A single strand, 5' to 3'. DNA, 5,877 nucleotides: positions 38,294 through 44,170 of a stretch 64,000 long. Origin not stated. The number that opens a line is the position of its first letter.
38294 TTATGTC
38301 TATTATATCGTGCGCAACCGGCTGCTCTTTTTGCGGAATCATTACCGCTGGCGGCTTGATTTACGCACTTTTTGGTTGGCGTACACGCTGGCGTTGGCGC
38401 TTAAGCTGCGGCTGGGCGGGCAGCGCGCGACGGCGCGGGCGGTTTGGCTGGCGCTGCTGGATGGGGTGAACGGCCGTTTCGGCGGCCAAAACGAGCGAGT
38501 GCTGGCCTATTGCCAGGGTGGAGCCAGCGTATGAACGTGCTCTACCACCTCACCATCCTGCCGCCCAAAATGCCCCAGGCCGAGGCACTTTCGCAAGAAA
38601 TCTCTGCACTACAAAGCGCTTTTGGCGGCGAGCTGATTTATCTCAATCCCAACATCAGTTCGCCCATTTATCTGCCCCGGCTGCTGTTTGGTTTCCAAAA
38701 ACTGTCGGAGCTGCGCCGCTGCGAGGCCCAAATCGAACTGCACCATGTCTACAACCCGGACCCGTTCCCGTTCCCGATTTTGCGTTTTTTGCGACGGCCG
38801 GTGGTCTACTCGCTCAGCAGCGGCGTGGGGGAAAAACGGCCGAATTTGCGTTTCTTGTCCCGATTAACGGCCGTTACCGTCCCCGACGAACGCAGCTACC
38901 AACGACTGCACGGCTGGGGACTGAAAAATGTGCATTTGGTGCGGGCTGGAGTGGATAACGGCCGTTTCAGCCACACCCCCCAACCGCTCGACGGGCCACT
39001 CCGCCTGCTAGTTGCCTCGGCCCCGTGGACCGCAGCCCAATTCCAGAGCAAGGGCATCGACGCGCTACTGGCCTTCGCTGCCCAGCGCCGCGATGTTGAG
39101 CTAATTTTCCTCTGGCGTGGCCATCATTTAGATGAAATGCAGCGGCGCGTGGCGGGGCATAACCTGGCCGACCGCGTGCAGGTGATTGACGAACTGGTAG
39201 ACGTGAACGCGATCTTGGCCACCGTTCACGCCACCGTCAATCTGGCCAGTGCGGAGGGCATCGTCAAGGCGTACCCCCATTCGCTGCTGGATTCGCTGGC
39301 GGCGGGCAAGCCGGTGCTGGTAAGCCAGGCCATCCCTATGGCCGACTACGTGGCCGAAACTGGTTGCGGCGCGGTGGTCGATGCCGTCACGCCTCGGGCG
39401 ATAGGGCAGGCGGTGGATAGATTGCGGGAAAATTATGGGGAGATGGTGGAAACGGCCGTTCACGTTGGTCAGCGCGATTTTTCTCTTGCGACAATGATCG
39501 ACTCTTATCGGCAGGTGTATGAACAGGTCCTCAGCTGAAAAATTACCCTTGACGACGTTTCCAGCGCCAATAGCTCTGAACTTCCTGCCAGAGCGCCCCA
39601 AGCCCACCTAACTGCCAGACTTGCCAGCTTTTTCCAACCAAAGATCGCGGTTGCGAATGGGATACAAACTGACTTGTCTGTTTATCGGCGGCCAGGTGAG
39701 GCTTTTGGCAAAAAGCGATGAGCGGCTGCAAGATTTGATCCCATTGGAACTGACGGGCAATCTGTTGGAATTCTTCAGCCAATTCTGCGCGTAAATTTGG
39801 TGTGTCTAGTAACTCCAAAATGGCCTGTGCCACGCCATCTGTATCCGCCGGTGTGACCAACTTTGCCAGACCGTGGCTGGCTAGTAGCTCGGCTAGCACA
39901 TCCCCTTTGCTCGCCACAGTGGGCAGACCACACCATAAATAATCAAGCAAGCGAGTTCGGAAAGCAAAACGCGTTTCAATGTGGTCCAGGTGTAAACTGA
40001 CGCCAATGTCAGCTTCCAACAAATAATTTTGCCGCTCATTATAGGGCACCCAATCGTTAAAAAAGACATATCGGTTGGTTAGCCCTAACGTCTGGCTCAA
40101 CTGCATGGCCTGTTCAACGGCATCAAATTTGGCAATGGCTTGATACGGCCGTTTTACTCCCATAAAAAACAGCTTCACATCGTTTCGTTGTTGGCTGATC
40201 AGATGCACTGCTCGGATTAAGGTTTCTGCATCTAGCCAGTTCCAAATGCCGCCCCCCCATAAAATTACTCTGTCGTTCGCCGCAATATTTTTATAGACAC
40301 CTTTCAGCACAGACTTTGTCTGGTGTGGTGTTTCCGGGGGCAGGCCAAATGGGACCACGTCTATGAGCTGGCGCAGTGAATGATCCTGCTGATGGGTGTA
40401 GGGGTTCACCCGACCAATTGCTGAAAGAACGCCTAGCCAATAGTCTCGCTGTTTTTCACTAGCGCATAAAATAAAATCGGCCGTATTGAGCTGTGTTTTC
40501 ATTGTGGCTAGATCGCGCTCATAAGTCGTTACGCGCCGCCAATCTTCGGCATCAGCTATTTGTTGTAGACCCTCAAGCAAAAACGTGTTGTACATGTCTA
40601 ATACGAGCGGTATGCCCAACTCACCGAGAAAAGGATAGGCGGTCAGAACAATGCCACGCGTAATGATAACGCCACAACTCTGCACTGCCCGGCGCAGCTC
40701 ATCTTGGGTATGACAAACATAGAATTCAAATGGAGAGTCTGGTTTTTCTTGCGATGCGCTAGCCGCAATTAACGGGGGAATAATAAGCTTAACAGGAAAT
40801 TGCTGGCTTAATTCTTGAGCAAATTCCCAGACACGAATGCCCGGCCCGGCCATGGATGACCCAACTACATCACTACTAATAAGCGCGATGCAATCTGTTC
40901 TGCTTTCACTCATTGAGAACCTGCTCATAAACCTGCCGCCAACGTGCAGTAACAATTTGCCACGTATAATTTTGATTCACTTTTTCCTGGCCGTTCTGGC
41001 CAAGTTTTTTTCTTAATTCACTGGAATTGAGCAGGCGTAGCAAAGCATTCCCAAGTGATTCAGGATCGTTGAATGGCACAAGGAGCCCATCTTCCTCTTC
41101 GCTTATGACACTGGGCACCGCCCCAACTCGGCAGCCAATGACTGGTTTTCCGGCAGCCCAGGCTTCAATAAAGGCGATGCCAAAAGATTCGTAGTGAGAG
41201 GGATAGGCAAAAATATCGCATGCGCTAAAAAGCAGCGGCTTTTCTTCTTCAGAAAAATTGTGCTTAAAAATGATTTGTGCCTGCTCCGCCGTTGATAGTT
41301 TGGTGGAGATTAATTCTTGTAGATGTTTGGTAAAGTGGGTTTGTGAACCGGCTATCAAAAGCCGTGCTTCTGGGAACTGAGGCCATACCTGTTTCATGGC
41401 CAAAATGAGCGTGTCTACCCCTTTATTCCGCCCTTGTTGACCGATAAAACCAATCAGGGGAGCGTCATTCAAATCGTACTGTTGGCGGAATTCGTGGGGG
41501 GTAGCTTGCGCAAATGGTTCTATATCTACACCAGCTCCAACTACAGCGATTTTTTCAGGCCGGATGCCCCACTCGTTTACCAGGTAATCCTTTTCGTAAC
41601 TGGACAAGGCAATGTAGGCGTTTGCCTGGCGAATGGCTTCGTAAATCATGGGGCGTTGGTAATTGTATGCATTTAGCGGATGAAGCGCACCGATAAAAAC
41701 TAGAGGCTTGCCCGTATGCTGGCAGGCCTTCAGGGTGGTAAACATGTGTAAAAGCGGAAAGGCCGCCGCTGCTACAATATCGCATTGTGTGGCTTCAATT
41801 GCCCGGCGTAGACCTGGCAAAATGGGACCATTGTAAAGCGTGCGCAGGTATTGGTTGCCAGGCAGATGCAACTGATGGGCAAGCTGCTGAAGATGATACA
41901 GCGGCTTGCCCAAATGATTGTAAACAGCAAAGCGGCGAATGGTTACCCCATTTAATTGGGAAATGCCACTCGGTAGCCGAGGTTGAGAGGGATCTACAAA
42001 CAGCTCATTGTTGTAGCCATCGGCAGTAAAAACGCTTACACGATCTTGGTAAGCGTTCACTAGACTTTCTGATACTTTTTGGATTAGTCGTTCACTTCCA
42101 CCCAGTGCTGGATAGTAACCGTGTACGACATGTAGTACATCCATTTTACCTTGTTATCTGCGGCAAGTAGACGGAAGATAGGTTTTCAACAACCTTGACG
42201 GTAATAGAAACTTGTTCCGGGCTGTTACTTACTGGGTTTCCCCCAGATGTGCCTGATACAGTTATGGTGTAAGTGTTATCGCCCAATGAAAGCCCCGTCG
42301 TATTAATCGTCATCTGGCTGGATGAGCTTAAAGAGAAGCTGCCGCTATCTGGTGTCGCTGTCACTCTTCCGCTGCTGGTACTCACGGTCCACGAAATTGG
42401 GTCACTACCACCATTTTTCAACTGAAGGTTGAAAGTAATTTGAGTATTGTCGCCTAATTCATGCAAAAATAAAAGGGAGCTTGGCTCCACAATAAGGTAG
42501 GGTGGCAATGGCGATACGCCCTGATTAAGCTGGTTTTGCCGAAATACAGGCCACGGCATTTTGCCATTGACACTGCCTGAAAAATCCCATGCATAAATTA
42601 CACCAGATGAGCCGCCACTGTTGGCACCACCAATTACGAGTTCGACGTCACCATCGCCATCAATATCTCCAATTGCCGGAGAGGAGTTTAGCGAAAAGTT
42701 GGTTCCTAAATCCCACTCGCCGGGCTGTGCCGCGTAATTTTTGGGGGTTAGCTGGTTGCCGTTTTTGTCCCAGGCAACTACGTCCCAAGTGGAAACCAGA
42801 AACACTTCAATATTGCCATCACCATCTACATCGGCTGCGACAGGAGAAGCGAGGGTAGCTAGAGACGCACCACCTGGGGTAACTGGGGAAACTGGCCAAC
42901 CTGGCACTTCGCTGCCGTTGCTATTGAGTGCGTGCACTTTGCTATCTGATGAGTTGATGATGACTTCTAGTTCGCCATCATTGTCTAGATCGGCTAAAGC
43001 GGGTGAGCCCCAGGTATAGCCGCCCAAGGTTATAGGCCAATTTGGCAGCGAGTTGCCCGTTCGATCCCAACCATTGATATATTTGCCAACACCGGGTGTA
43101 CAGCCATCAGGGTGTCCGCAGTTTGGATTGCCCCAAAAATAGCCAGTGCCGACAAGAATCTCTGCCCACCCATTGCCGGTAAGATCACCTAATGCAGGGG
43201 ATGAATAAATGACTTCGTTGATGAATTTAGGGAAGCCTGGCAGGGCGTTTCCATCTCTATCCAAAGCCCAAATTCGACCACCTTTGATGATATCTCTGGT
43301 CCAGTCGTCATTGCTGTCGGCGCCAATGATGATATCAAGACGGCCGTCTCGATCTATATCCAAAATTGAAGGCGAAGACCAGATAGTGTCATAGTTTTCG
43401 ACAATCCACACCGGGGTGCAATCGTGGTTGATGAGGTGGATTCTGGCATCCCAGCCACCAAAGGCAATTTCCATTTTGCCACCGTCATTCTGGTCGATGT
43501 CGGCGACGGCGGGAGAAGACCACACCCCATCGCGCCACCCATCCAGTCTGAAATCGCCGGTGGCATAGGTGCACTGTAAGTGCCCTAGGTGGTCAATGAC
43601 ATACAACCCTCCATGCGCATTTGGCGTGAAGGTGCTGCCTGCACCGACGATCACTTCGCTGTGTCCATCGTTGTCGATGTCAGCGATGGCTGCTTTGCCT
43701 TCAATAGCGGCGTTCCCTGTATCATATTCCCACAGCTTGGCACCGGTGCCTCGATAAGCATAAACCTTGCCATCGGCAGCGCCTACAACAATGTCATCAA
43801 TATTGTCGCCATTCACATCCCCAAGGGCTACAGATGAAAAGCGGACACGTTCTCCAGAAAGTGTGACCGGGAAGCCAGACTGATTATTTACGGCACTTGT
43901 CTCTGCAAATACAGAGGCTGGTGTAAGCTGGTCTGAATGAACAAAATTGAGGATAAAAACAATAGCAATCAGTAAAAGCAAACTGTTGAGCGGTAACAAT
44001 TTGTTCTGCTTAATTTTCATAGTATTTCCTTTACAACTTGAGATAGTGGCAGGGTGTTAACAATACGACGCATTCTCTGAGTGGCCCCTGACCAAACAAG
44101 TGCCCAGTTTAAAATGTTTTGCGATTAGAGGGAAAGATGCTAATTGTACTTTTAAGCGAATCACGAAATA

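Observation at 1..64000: Hyper-abundant octamer palindrome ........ (mostly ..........): a HIP1-like highly iterated palindrome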

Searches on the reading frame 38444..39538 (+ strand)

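Call 15: search_protein_families(library=pfam, proteins=[window:38444-39538:+])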
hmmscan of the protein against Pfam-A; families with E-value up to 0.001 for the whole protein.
window:38444-39538:+ (364 aa): 2 families
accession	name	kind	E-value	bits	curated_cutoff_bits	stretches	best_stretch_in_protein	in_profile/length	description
PF00534.26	Glycos_transf_1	-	1.3e-10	41.5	26.4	1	202-331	27-159/172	Glycosyl transferases group 1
PF13692.12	Glyco_trans_1_4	-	3.3e-08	34.3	27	1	203-329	15-141/142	Glycosyl transferases group 1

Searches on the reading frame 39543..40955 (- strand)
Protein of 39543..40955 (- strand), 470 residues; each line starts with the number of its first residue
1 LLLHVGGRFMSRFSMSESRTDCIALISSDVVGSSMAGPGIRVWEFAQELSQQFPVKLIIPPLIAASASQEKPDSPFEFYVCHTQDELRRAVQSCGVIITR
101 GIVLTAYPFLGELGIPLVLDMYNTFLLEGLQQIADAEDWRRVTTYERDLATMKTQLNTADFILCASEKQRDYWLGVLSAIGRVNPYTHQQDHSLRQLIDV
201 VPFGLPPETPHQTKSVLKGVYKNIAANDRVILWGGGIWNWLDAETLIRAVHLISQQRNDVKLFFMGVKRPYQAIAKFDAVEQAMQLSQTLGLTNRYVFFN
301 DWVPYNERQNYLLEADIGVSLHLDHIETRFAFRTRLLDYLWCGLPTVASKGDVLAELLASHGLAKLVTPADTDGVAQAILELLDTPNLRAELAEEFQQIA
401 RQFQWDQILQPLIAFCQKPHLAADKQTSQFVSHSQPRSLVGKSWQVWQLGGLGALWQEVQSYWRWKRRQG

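Call 7: search_protein_families(library=pfam, proteins=[window:39543-40955:-])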
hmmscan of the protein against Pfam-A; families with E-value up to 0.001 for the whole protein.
window:39543-40955:- (470 aa): 3 families
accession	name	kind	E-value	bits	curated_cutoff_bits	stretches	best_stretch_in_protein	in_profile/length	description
PF13692.12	Glyco_trans_1_4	-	1.7e-13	51.4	27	1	229-384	2-141/142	Glycosyl transferases group 1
PF00534.26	Glycos_transf_1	-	1.7e-08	34.7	26.4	1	241-395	28-168/172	Glycosyl transferases group 1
PF13524.12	Glyco_trans_1_2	-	4e-06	27.3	25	1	299-413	31-143/144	Glycosyl transferase-like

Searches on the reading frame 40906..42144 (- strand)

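Call 7: search_protein_families(library=pfam, proteins=[window:40906-42144:-])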
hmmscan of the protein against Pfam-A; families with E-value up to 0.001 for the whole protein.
window:40906-42144:- (412 aa): 6 families
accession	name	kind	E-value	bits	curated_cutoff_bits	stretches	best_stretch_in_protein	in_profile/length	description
PF00534.26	Glycos_transf_1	-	3.7e-37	127.9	26.4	1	218-387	4-171/172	Glycosyl transferases group 1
PF13692.12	Glyco_trans_1_4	-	6e-29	101.6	27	1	229-373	2-141/142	Glycosyl transferases group 1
PF13439.12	Glyco_transf_4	-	4.5e-13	50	28.5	1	94-209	46-169/170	Glycosyltransferase Family 4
PF13579.12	Glyco_trans_4_4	-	5e-08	33.9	29.7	1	15-205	1-158/158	Glycosyl transferase 4-like domain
PF13524.12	Glyco_trans_1_2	-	3.5e-07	30.7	25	1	258-398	13-138/144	Glycosyl transferase-like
PF20706.3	GT4-conflict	-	4.8e-05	23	26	1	237-336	208-309/385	Family 4 Glycosyltransferase in conflict systems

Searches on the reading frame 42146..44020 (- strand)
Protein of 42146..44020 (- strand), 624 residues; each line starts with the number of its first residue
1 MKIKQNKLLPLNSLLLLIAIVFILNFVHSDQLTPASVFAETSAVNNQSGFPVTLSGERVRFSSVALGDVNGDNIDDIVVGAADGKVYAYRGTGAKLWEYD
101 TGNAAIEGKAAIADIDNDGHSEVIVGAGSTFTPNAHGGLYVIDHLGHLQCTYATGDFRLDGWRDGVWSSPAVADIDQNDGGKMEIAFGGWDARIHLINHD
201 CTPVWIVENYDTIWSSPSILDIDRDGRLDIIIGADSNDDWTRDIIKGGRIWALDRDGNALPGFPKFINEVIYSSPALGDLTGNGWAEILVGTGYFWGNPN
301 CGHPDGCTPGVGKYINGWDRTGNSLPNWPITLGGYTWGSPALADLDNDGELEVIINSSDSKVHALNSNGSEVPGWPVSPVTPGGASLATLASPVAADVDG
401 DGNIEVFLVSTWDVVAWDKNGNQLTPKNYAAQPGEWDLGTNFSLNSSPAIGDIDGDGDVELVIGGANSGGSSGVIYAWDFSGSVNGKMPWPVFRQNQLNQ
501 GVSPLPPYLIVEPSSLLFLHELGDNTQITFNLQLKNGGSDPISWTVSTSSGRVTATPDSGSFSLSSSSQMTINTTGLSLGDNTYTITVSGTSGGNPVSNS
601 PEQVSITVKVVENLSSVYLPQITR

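Call 6: search_protein_families(library=pfam, proteins=[window:42146-44020:-])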
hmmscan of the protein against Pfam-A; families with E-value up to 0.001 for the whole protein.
window:42146-44020:- (624 aa): 7 families
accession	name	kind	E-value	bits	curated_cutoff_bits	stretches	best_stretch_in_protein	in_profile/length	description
PF01839.29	FG-GAP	-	9.7e-26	89.6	22.1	1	62-88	3-36/37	FG-GAP repeat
PF13517.12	FG-GAP_3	-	2.1e-24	86.3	26.9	4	68-125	1-61/61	FG-GAP-like repeat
PF25292.1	Beta-prop_CGLA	-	1.1e-13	51.8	26.8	1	62-106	32-76/316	Lambda-carrageenase beta-propeller domain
PF13570.13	Beta-prop_ACSF4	-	1.9e-07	31.2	133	0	120-235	178-269/329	Beta-alanine-activating enzyme, beta-propeller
PF14783.12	BBS2_Mid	-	4.2e-06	27.3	27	0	341-367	3-29/108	Ciliary BBSome complex subunit 2, middle region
PF19190.6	BACON_2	-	2.8e-05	24.4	25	1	510-590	3-83/94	Viral BACON domain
PF15907.11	Itfg2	-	0.00041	20.2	27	0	64-91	78-105/330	Integrin-alpha FG-GAP repeat-containing protein 2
